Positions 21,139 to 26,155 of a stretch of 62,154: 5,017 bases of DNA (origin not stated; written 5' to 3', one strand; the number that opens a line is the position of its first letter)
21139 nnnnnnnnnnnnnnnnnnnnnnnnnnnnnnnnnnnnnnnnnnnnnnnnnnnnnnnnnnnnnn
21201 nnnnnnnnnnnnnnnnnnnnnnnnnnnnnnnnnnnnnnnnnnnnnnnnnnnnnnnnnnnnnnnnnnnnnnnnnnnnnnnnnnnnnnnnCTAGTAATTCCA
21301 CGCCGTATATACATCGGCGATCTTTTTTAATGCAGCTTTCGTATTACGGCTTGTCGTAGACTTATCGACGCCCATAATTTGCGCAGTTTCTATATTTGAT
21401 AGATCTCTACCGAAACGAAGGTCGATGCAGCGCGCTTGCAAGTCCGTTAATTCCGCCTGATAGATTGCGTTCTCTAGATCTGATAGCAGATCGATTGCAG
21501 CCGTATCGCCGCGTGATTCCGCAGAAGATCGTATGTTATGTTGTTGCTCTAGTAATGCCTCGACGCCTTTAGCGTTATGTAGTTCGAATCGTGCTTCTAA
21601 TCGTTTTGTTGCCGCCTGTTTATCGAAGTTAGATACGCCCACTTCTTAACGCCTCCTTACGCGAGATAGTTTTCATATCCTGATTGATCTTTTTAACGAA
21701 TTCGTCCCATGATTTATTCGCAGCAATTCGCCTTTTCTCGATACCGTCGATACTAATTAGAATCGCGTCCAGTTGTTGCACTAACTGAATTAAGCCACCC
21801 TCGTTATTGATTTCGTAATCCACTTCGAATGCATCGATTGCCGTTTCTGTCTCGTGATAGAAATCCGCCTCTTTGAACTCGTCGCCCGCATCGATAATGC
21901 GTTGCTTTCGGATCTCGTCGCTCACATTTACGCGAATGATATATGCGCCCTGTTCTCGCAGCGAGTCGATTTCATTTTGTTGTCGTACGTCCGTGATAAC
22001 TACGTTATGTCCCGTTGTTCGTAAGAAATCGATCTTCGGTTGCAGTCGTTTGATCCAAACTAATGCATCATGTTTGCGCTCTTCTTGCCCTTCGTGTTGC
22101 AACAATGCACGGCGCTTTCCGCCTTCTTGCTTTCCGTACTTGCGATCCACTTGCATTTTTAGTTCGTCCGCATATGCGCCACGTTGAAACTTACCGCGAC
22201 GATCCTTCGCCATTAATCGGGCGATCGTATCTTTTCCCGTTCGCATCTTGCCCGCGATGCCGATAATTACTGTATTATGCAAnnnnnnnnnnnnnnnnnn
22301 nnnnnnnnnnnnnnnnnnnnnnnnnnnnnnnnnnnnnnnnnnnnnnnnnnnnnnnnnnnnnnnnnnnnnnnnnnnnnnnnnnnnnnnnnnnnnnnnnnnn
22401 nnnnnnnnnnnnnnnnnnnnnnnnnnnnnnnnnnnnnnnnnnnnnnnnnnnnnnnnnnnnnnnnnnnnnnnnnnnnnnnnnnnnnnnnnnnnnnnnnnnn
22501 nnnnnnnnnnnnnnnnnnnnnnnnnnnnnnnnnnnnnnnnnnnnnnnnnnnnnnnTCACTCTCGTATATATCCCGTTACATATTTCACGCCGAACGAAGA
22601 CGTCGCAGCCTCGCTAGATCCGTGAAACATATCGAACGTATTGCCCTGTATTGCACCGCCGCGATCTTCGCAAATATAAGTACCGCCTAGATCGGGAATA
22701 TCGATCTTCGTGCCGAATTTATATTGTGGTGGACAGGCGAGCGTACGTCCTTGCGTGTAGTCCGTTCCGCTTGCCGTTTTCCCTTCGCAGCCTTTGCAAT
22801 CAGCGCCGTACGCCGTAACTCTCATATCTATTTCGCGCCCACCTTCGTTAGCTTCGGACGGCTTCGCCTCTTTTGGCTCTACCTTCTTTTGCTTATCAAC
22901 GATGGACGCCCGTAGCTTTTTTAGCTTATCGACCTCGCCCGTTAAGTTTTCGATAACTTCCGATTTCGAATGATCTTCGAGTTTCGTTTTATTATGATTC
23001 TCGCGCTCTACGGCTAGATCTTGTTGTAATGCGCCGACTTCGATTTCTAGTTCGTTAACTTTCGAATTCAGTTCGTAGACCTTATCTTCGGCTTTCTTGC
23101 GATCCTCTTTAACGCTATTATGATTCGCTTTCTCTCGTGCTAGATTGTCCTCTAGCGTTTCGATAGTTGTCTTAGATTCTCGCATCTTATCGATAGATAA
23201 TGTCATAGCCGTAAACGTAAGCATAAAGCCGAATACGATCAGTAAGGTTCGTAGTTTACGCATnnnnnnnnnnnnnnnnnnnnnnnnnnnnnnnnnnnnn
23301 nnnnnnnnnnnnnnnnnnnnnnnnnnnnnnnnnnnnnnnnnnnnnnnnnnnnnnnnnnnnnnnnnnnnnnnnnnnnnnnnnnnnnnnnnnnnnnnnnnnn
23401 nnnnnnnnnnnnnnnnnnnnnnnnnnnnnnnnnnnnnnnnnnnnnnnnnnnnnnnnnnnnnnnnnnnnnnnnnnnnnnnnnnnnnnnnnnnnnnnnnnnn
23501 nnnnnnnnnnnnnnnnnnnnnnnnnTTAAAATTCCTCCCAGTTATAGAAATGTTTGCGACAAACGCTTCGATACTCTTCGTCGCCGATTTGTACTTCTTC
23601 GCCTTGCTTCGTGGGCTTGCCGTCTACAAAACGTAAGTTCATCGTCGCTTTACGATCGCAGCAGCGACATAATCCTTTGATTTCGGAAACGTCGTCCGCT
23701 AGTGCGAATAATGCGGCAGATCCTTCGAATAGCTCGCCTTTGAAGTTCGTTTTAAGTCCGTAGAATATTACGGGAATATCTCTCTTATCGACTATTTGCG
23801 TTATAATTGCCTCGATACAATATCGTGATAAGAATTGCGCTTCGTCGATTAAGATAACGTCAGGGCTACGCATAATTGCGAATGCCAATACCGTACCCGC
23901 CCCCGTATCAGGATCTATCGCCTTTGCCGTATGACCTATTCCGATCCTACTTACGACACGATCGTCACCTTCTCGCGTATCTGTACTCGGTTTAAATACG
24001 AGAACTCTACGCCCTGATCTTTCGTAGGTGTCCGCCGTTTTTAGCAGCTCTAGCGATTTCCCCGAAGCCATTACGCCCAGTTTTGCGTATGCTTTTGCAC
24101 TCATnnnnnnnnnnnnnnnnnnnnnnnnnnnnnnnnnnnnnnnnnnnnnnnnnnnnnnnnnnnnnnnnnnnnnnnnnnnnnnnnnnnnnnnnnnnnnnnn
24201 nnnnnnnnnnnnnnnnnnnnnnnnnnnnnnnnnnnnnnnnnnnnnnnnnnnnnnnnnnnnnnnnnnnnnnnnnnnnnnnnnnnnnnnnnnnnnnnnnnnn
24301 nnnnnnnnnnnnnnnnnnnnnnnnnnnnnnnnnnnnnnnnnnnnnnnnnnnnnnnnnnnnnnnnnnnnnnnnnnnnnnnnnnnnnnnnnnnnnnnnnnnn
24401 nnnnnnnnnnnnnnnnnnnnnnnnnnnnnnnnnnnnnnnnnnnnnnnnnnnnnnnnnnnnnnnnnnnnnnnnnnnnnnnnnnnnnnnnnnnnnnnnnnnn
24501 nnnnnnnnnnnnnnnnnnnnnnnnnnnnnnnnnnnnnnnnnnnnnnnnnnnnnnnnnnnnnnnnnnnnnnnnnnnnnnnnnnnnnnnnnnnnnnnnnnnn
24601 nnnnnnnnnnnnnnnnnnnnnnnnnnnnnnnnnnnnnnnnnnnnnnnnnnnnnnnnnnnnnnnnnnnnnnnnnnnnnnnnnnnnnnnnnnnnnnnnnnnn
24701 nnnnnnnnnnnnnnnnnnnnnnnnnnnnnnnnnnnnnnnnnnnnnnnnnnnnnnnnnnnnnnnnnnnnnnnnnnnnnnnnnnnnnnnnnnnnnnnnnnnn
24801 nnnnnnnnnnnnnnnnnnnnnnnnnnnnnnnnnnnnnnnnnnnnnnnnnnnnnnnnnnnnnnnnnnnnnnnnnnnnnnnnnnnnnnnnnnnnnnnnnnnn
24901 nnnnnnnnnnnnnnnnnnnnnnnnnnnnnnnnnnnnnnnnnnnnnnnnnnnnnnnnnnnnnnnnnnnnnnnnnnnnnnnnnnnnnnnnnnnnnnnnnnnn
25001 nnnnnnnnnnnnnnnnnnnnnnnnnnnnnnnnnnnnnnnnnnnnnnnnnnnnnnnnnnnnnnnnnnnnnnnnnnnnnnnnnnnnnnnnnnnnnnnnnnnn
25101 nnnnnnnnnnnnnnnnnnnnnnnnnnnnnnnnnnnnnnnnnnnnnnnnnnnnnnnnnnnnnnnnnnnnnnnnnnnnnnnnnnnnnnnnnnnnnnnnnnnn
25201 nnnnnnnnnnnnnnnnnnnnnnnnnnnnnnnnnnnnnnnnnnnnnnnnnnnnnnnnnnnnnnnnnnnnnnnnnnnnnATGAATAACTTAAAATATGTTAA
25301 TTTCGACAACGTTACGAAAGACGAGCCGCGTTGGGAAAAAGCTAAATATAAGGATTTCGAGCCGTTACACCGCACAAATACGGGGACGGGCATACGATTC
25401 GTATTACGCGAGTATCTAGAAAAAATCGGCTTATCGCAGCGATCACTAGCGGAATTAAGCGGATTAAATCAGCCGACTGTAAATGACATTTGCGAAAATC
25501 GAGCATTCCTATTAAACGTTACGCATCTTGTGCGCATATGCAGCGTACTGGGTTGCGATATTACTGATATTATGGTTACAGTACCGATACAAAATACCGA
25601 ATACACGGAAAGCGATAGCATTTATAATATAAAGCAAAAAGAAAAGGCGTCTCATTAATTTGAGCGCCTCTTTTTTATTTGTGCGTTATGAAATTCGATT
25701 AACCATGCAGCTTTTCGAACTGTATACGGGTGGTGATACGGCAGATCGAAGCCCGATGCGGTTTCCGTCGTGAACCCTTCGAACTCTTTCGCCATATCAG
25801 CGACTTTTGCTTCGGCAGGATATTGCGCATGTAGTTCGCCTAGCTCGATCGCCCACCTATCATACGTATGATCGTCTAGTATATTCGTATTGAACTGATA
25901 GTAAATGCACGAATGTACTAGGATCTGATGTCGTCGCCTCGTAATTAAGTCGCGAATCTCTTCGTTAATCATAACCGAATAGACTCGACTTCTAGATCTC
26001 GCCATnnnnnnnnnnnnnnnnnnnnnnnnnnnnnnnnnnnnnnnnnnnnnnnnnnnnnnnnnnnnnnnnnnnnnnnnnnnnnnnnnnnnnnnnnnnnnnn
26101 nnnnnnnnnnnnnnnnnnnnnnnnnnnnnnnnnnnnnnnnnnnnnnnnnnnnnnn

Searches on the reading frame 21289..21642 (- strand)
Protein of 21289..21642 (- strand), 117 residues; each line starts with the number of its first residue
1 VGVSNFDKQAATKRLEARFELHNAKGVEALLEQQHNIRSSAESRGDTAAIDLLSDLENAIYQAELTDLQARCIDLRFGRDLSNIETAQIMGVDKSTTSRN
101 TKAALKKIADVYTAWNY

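Call 55: search_protein_families(library=ncbifam, proteins=[window:21289-21642:-], max_evalue=0.001)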
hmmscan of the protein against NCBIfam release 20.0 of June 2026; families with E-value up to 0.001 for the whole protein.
window:21289-21642:- (117 aa): 3 families
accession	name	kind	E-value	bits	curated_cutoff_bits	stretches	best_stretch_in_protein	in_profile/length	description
TIGR02937.1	sigma70-ECF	superfamily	1.6e-06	27.9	42.9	1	42-109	97-162/165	sigma-70 family RNA polymerase sigma factor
TIGR02952.1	Sig70_famx2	equivalog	8.8e-05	22.5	206.45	1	63-106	121-164/170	ECF subfamily RNA polymerase sigma factor, BldN family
TIGR02983.1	SigE-fam_strep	subfamily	0.00028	20.8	141.55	1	46-108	94-154/162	SigE family RNA polymerase sigma factor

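Call 63: search_protein_families(library=pfam, proteins=[window:21289-21642:-], max_evalue=0.001)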
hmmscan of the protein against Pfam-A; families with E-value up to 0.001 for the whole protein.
window:21289-21642:- (117 aa): 2 families
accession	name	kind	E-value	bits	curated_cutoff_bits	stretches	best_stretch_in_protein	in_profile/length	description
PF04545.22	Sigma70_r4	-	7.9e-07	28.9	24.1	1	63-108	3-48/50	Sigma-70, region 4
PF07638.17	Sigma70_ECF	-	2e-05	25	21.1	1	41-108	112-179/185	ECF sigma factor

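Call 93: search_protein_families(library=phrogs, proteins=[window:21289-21642:-], max_evalue=0.00001)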
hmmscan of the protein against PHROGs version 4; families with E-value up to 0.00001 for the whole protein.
window:21289-21642:- (117 aa): 3 families
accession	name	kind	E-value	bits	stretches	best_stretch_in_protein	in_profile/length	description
phrog_3512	-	transcription regulation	2.6e-36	125.7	1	1-117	1-118/130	sigma factor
phrog_1740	-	transcription regulation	7.1e-09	35.7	1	18-112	135-216/567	RNA polymerase sigma factor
phrog_351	-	transcription regulation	5.3e-06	26.3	1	62-114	673-728/928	RNA polymerase sigma factor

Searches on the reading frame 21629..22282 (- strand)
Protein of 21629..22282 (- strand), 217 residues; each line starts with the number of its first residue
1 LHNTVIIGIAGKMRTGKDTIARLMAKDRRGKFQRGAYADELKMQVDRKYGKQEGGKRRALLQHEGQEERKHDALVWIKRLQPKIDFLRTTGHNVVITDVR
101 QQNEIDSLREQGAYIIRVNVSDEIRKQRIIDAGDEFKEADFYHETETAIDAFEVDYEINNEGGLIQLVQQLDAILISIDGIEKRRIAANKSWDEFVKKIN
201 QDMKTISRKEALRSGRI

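Call 3: search_protein_families(library=pfam, proteins=[window:21629-22282:-], max_evalue=0.01)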
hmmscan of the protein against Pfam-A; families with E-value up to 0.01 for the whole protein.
window:21629-22282:- (217 aa): 3 families
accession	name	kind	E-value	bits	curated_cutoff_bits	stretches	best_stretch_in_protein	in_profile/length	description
PF21448.3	DNMK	-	4.3e-11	43.3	27.1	1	72-150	147-227/232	Deoxynucleotide monophosphate kinase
PF13238.12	AAA_18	-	3.8e-09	37.5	29.4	1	7-140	1-119/128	AAA domain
PF04275.20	P-mevalo_kinase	-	0.00089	19.6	33.8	0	11-111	3-111/114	Phosphomevalonate kinase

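Call 55: search_protein_families(library=ncbifam, proteins=[window:21629-22282:-], max_evalue=0.001)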
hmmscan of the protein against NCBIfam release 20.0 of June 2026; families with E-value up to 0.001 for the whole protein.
window:21629-22282:- (217 aa): 2 families
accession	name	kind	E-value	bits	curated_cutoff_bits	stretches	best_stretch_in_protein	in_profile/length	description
NF006226.0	PRK08356.1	equivalog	4.8e-08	32.9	189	1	84-174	88-189/195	hypothetical protein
TIGR00152.1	TIGR00152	equivalog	0.0009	19.1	65.55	0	6-27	1-22/188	dephospho-CoA kinase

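Call 93: search_protein_families(library=phrogs, proteins=[window:21629-22282:-], max_evalue=0.00001)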
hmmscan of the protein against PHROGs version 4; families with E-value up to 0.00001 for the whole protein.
window:21629-22282:- (217 aa): 1 family
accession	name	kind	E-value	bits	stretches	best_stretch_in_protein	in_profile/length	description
phrog_139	-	other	4.8e-45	155.4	1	1-211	80-296/342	deoxynucleoside monophosphate kinase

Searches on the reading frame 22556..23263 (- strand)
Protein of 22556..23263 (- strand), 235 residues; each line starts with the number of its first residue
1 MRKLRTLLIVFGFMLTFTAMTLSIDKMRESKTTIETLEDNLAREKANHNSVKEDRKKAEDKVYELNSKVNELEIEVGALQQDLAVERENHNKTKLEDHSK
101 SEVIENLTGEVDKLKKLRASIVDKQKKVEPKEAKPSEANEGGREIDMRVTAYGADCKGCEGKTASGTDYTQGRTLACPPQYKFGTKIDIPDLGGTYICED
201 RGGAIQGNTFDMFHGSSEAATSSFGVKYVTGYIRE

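Call 16: search_protein_families(library=pfam, proteins=[window:22556-23263:-], max_evalue=0.001)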
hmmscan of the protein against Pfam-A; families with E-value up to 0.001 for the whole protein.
window:22556-23263:- (235 aa): 1 family
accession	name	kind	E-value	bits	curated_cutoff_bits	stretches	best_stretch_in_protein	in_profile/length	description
PF06725.17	3D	-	9.2e-08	32.6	23.8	1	181-232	10-69/72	3D domain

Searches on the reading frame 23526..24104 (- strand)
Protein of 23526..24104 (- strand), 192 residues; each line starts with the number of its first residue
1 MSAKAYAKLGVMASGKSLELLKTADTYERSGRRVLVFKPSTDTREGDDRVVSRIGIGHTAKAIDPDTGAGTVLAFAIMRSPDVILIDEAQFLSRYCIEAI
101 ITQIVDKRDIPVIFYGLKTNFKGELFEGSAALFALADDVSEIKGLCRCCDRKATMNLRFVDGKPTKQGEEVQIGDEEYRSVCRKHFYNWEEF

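Call 3: search_protein_families(library=pfam, proteins=[window:23526-24104:-], max_evalue=0.01)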
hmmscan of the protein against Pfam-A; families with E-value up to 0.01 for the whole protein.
window:23526-24104:- (192 aa): 4 families
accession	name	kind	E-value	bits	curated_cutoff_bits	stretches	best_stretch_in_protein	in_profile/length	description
PF00265.24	TK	-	2.2e-39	135.6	20.6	1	9-186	7-176/176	Thymidine kinase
PF13401.12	AAA_22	-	0.0012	19.6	27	1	14-116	16-122/130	AAA domain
PF13604.12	AAA_30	-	0.0043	17.3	27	1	13-116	28-123/191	AAA domain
PF02702.23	KdpD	-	0.0092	15.9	26.1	0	14-89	15-91/210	Osmosensitive K+ channel His kinase sensor domain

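Call 55: search_protein_families(library=ncbifam, proteins=[window:23526-24104:-], max_evalue=0.001)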
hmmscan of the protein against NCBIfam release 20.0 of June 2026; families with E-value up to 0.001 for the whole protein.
window:23526-24104:- (192 aa): 5 families
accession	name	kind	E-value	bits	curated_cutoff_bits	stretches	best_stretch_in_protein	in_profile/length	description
NF003299.0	PRK04296.1-4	equivalog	6.8e-54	182.6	284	1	3-188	2-186/191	thymidine kinase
NF003300.0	PRK04296.1-5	equivalog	1e-52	178.8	195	1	3-188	2-189/194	thymidine kinase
NF003298.0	PRK04296.1-3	equivalog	1.4e-39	135.9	375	1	4-187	3-187/205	thymidine kinase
NF003296.0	PRK04296.1-1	equivalog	9e-36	123.7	183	1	10-188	15-189/195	thymidine kinase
NF003297.0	PRK04296.1-2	equivalog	3.4e-30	105.3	252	1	9-187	8-194/216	thymidine kinase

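Call 93: search_protein_families(library=phrogs, proteins=[window:23526-24104:-], max_evalue=0.00001)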
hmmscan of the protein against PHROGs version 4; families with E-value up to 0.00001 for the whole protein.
window:23526-24104:- (192 aa): 2 families
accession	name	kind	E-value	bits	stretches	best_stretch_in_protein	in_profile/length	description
phrog_592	-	other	9.6e-68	228.8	1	3-191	2-190/193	thymidine kinase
phrog_35515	-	other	6e-30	104.5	1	101-189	4-99/104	thymidine kinase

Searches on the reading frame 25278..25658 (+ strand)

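Call 55: search_protein_families(library=ncbifam, proteins=[window:25278-25658:+], max_evalue=0.001)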
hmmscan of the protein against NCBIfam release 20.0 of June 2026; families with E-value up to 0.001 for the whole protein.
window:25278-25658:+ (126 aa): 2 families
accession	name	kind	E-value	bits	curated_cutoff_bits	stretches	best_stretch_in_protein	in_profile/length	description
TIGR03070.1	couple_hipB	subfamily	0.00028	20.8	71.65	1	43-94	7-57/58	type II toxin-antitoxin system Y4mF family antitoxin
TIGR02607.1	antidote_HigA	equivalog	0.00029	20.6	47.7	1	41-92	10-60/81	HigA family addiction module antitoxin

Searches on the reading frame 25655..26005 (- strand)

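Call 63: search_protein_families(library=pfam, proteins=[window:25655-26005:-], max_evalue=0.001)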
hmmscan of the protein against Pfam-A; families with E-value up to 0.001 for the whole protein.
window:25655-26005:- (116 aa): 1 family
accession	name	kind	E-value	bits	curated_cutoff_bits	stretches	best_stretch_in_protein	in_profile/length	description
PF22745.1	Nlig-Ia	-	7.2e-24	84.7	27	1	17-107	2-90/92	DNA ligase-like, N-terminal NAD+-binding domain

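Call 93: search_protein_families(library=phrogs, proteins=[window:25655-26005:-], max_evalue=0.00001)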
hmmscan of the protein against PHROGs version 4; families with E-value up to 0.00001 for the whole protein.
window:25655-26005:- (116 aa): 1 family
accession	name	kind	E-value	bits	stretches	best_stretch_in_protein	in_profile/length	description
phrog_6466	-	DNA, RNA and nucleotide metabolism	1.5e-37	129.1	1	12-113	4-103/104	DNA ligase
